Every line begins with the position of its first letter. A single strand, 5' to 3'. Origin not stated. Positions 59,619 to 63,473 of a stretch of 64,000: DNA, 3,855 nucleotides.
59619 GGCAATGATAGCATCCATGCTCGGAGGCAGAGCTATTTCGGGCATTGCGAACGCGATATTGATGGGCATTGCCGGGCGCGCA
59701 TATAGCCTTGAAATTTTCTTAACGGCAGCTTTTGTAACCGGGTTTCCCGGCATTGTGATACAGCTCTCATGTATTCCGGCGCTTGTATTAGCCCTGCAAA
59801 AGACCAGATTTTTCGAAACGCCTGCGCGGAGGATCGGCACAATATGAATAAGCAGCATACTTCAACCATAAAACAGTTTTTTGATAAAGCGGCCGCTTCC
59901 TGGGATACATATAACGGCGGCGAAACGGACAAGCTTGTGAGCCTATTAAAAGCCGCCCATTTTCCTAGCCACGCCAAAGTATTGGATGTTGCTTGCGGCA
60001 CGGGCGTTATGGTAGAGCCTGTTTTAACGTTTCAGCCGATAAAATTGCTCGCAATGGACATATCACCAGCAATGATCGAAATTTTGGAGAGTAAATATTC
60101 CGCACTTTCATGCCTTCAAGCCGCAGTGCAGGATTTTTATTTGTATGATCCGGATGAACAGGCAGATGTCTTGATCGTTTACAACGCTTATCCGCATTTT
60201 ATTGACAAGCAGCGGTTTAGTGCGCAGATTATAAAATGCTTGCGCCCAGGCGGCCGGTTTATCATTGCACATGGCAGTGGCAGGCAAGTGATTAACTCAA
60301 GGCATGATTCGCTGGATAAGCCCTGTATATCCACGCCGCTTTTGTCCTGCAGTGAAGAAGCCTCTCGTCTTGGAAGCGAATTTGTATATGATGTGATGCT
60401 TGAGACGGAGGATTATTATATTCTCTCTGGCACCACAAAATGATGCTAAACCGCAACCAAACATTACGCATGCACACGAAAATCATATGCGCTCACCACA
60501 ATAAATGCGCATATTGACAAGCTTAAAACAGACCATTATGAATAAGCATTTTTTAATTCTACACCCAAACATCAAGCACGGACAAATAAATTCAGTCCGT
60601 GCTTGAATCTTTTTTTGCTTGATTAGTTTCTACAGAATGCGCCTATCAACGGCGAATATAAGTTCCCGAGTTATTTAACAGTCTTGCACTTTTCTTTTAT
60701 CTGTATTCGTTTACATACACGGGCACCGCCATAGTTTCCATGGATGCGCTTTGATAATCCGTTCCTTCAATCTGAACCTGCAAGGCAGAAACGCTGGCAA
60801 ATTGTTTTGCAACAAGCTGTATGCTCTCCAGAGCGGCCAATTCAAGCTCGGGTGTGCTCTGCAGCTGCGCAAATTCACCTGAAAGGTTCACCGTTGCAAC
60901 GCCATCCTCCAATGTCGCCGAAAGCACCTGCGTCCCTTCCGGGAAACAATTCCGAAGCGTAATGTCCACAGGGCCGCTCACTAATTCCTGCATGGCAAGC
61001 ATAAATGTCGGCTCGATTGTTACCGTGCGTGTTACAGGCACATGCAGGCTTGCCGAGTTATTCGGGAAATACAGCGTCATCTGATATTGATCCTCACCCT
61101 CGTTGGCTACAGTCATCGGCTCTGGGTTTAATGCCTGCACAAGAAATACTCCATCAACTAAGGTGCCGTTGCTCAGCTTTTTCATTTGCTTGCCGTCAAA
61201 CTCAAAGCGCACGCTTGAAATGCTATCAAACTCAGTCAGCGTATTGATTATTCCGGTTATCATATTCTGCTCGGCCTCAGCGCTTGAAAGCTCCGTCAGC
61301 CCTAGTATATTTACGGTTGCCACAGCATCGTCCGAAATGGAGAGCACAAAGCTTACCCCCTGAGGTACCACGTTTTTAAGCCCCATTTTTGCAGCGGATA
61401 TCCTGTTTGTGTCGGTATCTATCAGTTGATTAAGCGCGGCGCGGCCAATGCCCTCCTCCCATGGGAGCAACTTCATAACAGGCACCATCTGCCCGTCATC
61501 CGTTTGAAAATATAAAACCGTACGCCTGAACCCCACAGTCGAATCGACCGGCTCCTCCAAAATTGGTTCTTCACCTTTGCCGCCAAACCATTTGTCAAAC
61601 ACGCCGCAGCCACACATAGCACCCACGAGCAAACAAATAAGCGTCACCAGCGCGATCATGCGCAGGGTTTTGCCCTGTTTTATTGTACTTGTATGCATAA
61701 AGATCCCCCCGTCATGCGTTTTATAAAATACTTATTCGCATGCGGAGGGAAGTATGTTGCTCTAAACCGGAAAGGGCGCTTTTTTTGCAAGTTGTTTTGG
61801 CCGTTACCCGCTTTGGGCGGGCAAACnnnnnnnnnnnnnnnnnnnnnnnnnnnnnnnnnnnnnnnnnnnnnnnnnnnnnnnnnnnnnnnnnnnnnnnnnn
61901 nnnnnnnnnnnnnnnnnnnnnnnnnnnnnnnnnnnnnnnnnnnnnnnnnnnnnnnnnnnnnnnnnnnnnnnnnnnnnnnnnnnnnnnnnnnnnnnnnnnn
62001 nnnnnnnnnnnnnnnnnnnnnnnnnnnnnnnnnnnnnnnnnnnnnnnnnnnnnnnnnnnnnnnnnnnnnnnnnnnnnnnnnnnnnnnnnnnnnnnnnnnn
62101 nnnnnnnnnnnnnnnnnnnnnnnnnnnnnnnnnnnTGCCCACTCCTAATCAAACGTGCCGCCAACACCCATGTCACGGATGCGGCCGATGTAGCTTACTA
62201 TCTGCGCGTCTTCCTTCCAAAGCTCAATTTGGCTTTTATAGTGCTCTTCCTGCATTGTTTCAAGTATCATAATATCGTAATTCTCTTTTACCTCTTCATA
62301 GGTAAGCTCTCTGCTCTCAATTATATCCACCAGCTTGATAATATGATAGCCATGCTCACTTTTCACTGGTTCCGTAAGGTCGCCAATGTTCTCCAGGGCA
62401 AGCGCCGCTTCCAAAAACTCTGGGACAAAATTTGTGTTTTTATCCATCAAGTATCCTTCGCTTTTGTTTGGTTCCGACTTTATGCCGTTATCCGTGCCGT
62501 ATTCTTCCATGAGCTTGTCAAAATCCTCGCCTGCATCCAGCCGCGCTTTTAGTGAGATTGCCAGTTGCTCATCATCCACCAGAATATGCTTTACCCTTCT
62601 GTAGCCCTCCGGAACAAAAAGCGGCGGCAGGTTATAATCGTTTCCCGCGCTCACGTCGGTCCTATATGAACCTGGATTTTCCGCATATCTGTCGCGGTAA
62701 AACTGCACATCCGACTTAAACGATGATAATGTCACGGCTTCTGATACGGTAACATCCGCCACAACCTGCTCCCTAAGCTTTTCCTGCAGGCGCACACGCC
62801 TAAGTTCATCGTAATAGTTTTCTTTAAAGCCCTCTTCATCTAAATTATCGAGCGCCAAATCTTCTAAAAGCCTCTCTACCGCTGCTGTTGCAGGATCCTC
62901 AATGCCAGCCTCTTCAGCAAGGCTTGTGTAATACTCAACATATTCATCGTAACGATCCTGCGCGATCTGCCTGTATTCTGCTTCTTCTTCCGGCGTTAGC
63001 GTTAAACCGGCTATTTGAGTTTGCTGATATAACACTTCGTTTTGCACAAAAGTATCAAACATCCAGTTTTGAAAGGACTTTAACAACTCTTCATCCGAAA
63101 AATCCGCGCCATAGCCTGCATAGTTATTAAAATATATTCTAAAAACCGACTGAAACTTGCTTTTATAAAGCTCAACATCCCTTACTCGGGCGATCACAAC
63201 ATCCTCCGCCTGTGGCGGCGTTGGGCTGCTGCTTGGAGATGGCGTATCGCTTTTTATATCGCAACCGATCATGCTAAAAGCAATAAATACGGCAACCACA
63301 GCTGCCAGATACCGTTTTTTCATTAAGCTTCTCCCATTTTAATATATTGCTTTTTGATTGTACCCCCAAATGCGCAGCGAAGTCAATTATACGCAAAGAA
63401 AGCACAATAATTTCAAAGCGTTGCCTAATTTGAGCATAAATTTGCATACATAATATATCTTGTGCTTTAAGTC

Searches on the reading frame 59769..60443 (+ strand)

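Call 45: search_protein_families(library=pfam, proteins=[window:59769-60443:+], max_evalue=0.001)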
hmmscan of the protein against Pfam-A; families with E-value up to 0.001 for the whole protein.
window:59769-60443:+ (224 aa): 8 families
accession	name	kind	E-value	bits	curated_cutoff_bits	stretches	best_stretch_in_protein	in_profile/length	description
PF13649.12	Methyltransf_25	-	3.8e-13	50.4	27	1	71-162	1-97/97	Methyltransferase domain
PF08241.18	Methyltransf_11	-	4.6e-13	50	21.2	1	72-166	1-95/95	Methyltransferase domain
PF08242.18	Methyltransf_12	-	5.2e-12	46.8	30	1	72-164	1-98/98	Methyltransferase domain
PF13489.12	Methyltransf_23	-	9.6e-10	38.9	27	1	63-166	18-116/164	Methyltransferase domain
PF13847.12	Methyltransf_31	-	3.1e-09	37.1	27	1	67-172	3-116/145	Methyltransferase domain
PF05175.20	MTS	-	4.5e-05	23.6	23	1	56-165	23-137/170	Methyltransferase small domain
PF01209.24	Ubie_methyltran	-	0.0002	21.2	20.1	1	67-169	47-154/233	ubiE/COQ5 methyltransferase family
PF05401.17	NodS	-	0.00048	20.5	24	1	67-178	43-154/201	Nodulation protein S (NodS)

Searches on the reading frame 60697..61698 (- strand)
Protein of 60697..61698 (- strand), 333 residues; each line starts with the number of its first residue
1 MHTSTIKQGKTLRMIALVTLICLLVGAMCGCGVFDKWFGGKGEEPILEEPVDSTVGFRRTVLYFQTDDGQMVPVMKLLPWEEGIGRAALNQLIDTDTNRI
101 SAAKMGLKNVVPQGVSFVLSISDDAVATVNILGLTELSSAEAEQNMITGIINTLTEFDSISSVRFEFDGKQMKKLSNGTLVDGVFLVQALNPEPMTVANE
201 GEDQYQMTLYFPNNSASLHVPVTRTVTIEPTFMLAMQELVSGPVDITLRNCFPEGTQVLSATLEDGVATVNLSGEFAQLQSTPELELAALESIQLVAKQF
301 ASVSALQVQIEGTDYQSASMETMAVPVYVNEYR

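Call 45: search_protein_families(library=pfam, proteins=[window:60697-61698:-], max_evalue=0.001)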
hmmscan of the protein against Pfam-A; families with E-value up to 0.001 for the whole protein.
window:60697-61698:- (333 aa): 1 family
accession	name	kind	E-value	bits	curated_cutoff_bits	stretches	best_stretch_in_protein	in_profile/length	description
PF10646.14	Germane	-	6.8e-36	123.9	23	2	208-314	1-115/117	Sporulation and spore germination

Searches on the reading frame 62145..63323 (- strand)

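Call 45: search_protein_families(library=pfam, proteins=[window:62145-63323:-], max_evalue=0.001)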
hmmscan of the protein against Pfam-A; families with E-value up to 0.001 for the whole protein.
window:62145-63323:- (392 aa): 4 families
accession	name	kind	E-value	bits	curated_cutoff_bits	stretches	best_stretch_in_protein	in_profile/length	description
PF13145.12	Rotamase_2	-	1.6e-11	45.5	27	1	237-347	18-121/121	PPIC-type PPIASE domain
PF00639.27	Rotamase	-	1.5e-09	39.1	21.7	1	252-332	19-96/97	PPIC-type PPIASE domain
PF13616.12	Rotamase_3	-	4.9e-09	37.2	22.5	1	252-333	37-114/116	PPIC-type PPIASE domain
PF13623.11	SurA_N_2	-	4.4e-06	27.1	28.5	1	6-115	11-116/145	SurA-like N-terminal domain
